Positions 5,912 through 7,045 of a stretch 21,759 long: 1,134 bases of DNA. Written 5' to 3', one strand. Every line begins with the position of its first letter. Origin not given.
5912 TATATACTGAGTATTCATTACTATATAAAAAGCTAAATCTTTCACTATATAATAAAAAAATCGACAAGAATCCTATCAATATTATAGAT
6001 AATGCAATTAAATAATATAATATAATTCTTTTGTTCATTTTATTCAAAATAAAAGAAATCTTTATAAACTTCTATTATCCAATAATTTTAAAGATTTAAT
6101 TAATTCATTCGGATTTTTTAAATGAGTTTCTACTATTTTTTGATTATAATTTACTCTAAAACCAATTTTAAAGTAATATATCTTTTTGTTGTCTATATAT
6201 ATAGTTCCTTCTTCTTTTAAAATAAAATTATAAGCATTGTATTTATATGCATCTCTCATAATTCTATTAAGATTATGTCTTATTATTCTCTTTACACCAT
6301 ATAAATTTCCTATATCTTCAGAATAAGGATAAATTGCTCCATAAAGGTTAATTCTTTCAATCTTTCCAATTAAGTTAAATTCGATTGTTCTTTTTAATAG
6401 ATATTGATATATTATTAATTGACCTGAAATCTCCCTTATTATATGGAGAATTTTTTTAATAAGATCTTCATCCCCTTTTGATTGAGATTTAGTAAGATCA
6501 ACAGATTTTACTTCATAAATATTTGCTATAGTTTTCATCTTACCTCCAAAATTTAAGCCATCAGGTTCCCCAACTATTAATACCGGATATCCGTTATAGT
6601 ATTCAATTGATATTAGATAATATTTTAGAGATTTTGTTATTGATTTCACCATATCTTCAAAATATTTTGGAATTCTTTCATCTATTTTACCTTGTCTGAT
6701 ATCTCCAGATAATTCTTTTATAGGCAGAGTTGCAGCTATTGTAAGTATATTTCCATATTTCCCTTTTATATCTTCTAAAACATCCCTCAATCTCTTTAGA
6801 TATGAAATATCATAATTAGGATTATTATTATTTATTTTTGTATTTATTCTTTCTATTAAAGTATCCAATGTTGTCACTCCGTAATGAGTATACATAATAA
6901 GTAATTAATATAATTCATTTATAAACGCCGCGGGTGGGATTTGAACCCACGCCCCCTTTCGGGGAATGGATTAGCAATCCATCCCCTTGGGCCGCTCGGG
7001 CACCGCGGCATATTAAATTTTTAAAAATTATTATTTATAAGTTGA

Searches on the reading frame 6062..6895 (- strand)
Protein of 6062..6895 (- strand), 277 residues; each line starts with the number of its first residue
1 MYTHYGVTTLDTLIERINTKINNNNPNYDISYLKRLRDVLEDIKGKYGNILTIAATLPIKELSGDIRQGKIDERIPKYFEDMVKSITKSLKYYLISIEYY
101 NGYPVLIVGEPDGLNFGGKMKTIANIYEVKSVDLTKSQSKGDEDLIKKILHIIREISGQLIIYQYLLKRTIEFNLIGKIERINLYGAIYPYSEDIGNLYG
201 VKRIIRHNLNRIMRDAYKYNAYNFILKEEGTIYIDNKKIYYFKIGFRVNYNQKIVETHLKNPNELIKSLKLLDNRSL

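Call 4: search_protein_families(library=pfam, proteins=[window:6062-6895:-], max_evalue=1)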
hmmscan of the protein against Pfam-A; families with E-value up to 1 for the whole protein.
window:6062-6895:- (277 aa): 1 family
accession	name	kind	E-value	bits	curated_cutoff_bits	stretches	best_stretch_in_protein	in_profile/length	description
PF01521.26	Fe-S_biosyn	-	0.06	14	26.3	1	227-268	63-104/110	Iron-sulphur cluster biosynthesis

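Call 10: search_protein_families(library=ncbifam, proteins=[window:6062-6895:-], max_evalue=1)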
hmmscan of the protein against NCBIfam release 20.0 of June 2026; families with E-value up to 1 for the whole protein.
window:6062-6895:- (277 aa): 1 family
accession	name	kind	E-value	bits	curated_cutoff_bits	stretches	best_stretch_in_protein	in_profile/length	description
NF052565.1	OrnLipAcylHsRhiz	equivalog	0.11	11.6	450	1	187-255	48-113/259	ornithine lipid ester-linked acyl 2-hydroxylase OlsC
